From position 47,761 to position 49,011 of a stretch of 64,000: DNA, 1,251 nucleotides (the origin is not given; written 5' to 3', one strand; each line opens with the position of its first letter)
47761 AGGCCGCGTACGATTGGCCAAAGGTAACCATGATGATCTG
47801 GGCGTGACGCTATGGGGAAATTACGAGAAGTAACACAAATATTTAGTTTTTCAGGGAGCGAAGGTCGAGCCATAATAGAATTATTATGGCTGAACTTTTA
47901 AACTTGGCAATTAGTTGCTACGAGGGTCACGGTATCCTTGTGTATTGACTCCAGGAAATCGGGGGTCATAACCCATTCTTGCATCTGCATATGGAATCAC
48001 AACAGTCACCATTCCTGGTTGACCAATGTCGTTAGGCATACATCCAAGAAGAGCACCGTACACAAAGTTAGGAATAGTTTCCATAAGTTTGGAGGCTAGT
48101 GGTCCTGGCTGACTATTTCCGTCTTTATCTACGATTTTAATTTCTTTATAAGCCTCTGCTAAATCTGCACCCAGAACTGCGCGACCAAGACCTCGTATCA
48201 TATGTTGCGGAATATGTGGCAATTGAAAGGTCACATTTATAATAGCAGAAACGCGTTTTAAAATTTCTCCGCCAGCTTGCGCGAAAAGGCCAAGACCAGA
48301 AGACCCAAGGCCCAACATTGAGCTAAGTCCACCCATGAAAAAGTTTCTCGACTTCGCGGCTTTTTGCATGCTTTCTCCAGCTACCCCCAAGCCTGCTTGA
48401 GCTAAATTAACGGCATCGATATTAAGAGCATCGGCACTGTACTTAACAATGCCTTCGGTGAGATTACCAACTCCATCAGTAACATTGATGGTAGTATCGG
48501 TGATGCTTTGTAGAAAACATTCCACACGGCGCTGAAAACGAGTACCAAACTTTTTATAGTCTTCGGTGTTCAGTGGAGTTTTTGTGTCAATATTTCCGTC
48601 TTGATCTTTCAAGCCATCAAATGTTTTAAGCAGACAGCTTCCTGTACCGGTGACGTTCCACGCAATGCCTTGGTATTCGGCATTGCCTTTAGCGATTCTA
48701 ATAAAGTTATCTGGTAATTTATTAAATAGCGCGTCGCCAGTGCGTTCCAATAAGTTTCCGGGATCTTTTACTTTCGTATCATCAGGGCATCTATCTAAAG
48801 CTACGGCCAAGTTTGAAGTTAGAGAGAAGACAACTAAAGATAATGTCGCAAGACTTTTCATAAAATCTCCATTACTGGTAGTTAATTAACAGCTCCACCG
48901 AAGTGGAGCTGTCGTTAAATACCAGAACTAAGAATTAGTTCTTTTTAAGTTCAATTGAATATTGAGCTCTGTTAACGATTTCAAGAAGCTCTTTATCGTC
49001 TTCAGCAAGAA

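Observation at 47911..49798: Tandem paralogous secreted proteins (P2, P3) sharing a Cys-bounded conserved block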

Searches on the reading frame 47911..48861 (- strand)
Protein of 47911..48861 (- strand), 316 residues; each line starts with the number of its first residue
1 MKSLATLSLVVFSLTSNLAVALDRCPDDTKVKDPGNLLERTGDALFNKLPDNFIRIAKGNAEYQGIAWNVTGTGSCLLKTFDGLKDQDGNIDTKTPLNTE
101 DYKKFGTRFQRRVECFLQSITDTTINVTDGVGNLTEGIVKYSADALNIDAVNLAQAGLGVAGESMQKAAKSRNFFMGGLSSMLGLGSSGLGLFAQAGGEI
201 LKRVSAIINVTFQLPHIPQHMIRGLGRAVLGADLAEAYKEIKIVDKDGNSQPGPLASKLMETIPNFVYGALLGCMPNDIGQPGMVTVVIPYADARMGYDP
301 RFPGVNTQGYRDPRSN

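Call 4: search_protein_families(library=pfam, proteins=[window:47911-48861:-], max_evalue=10)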
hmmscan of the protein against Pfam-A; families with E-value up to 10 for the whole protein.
window:47911-48861:- (316 aa): 0 families
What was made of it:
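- On EF-hand / DxDxDG calcium-binding loops: No Pfam EF-hand hit (call 4).
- On Type IV pilins / flagellins: No Pfam pilin or flagellin hit (call 4).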

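Call 5: search_protein_families(library=ncbifam, proteins=[window:47911-48861:-], max_evalue=10)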
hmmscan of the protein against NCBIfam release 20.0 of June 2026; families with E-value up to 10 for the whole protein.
window:47911-48861:- (316 aa): 1 family
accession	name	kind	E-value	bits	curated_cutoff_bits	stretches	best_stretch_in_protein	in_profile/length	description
NF000018.2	trim_DfrA10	exception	0.17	11.8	400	1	111-167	84-143/187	trimethoprim-resistant dihydrofolate reductase DfrA10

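Call 9: find_homologous_proteins(query=window:47911-48861:-, max_evalue=0.001)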
Query window:47911-48861:- (316 aa): 2 proteins with E <= 0.001 among 2616 candidates.
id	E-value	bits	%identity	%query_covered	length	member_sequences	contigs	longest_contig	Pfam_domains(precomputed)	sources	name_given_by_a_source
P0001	2.7e-208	708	100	100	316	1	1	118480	-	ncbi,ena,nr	ncbi:MAG: hypothetical protein A4S09_04610 [Proteobacteria bacterium SG_bin7]|nr:MAG: hypothetical p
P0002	3.9e-92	327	55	97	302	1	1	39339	-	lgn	-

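Call 11: find_encoding_contigs(protein=P0002, flank=10000, max_places=6)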
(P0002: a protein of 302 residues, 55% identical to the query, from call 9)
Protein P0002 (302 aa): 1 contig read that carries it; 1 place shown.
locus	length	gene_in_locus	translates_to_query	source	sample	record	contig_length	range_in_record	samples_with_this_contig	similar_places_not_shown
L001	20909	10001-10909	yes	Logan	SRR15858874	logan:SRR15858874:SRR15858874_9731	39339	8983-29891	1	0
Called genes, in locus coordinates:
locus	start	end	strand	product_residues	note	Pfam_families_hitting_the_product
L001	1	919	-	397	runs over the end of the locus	-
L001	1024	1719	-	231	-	PF05430:Methyltransf_30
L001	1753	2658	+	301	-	PF04055:Radical_SAM, PF16199:Radical_SAM_C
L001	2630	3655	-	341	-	PF09243:Rsm22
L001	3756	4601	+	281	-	PF01048:PNP_UDP_1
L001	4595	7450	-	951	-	PF02347:GDC-P, PF00266:Aminotran_5 (faint), PF01212:Beta_elim_lyase (faint), PF02347:GDC-P, PF21478:GcvP2_C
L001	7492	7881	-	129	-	-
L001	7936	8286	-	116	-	PF14114:DUF4286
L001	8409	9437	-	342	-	-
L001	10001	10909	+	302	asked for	-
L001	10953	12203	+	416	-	PF13439:Glyco_transf_4 (faint), PF13579:Glyco_trans_4_4 (weak), PF00534:Glycos_transf_1, PF13692:Glyco_trans_1_4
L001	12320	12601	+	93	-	PF00216:Bac_DNA_binding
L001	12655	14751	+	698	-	PF00512:HisKA, PF02518:HATPase_c, PF00072:Response_reg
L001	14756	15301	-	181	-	PF07700:HNOB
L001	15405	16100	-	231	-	PF00072:Response_reg, PF00486:Trans_reg_C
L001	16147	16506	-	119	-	PF03330:DPBB_1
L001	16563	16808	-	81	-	-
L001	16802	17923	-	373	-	PF00152:tRNA-synt_2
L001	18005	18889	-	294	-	-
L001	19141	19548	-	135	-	PF00293:NUDIX, PF14815:NUDIX_4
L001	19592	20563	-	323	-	PF01180:DHO_dh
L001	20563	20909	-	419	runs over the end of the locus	PF02812:ELFV_dehydrog_N, PF00208:ELFV_dehydrog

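Call 26: find_related_loci(query=A3, collection=genome_contigs, flank=10000)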
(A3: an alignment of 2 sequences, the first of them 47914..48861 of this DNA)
Query A3 (316 aa) in genome_contigs; peptide patterns used: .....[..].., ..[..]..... (x = any residue, [..] = any of these).
49 stretches matched a pattern, but none encodes a relative of the query by tblastn (E <= 1e-3).
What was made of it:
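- Tried and rejected: A genome-collection scan with P3 patterns found no relative (call 26).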

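Call 38: search_solved_structures(query=A5, max_evalue=10)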
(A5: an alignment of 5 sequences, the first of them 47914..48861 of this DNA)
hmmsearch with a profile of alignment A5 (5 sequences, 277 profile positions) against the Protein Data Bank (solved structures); distinct sequences matched with E-value up to 10: 2.
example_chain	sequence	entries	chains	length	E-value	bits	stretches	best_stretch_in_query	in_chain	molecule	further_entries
8jmq_B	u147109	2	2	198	1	11.5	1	18-75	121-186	Hinokiresinol synthase beta subunit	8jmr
9f5x_o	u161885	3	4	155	1.5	11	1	187-222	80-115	Putative NADH:ubiquinone oxidoreductase 17.8 kDa subunit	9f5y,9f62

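Call 39: predict_structure(alignment_id=A5)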
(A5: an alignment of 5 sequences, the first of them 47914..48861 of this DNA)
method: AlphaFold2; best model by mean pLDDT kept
length: 316 residues; sequences in the alignment: 5
mean_pLDDT: 30.4   pTM: 0.18
mean pLDDT of the five models: 30.4, 29.4, 29.2, 29.0, 26.8
residues with pLDDT >= 90: 0; 70-90: 0; 50-70: 2; < 50: 314
segments of 3 or more residues with pLDDT < 50: 1-85, 88-316
pLDDT, mean of each block of 10 residues (from residue 1): 25 26 30 32 30 27 30 30 46 44 39 26 25 24 27 28 25 25 25 26 27 31 31 32 30 32 30 29 28 35 41 41
secondary structure, 60 per line:
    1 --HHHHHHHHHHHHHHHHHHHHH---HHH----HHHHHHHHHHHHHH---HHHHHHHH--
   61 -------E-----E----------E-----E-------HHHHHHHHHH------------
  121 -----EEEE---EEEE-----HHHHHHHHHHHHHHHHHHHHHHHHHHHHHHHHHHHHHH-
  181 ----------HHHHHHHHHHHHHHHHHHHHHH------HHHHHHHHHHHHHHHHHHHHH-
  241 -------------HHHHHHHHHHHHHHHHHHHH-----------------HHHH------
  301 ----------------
elements in order: H3-23 H34-47 H51-58 H99-108 E126-129 E133-136 H142-179 H191-212 H219-239 H254-273 H291-294
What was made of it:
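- Tried and rejected: AF2 of P3 with 5 sequences failed at pLDDT 30 (call 39).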

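Call 40: search_protein_representatives(alignment_id=A5)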
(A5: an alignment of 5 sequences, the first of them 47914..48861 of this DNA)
Query: 5 sequences, 277 profile positions. Proteins with E-value up to 0.001 (for the whole library): 6; up to 1e-10: 6; up to 1e-30: 4. The best 6 are listed.
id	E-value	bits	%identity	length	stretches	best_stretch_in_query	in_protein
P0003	7.7e-115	399.1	-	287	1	1-277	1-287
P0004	8.0e-111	385.9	-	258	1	1-275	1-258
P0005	4.9e-109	380.1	-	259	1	1-277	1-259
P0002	8.9e-88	310.3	-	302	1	1-277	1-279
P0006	1.5e-26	109.5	-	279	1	3-260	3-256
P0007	4.3e-13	65.4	-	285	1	1-252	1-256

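Call 70: search_protein_families(library=pfam, proteins=[L001:8412-9437:-, P0007, P0006], max_evalue=1)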
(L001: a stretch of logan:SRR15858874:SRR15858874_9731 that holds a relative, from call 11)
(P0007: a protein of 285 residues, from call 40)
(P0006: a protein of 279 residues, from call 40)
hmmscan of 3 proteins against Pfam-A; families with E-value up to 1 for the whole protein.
L001:8412-9437:- (342 aa): 0 families

P0007 (285 aa): 0 families

P0006 (279 aa): 1 family
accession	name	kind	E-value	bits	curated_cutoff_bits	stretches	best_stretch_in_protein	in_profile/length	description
PF18436.6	HECW1_helix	-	0.17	12.4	25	1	262-274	45-57/67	Helical box domain of E3 ubiquitin-protein ligase HECW1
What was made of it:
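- Closest known: PspA/Vipp1. Different: There is no Pfam PspA_IM30 hit (calls 4, 70).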

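Call 86: list_cluster_members(proteins=[P0001, P0003, P0009])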
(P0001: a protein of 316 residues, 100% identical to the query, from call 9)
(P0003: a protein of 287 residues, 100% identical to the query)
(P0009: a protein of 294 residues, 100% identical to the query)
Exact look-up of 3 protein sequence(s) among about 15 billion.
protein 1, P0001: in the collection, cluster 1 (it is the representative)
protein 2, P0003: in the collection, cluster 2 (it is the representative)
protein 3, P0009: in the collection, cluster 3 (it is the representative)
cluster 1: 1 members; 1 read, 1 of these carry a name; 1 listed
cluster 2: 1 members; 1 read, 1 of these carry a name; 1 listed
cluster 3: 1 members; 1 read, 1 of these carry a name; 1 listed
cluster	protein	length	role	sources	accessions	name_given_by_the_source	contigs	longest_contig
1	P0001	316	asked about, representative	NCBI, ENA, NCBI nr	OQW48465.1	MAG: hypothetical protein A4S09_04610 [Proteobacteria bacterium SG_bin7]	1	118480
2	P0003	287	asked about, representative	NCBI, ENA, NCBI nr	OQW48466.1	MAG: hypothetical protein A4S09_04615 [Proteobacteria bacterium SG_bin7]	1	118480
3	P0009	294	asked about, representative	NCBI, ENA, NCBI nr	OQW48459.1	MAG: hypothetical protein A4S09_04580 [Proteobacteria bacterium SG_bin7]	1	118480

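Call 89: search_protein_families(library=phrogs, proteins=[window:47911-48861:-], max_evalue=1)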
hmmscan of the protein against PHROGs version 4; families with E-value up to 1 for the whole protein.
window:47911-48861:- (316 aa): 0 families

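Call 90: search_protein_families(library=padloc, proteins=[window:47911-48861:-], max_evalue=1)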
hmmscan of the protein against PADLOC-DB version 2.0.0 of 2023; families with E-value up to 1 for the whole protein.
window:47911-48861:- (316 aa): 1 family
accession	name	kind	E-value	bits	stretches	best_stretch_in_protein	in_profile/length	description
PDLC03595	Specificity_II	-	0.0089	12.8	1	96-143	224-271/467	Type II specificity subunit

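Call 95: find_encoding_contigs(protein=P0007, flank=8000)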
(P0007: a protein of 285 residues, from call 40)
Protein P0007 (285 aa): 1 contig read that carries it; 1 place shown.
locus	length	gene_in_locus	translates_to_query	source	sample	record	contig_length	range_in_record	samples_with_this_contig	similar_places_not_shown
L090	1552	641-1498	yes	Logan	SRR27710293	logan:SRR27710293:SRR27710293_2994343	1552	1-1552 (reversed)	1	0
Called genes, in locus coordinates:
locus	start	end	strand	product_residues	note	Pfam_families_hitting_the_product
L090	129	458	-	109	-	PF14114:DUF4286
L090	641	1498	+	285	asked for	-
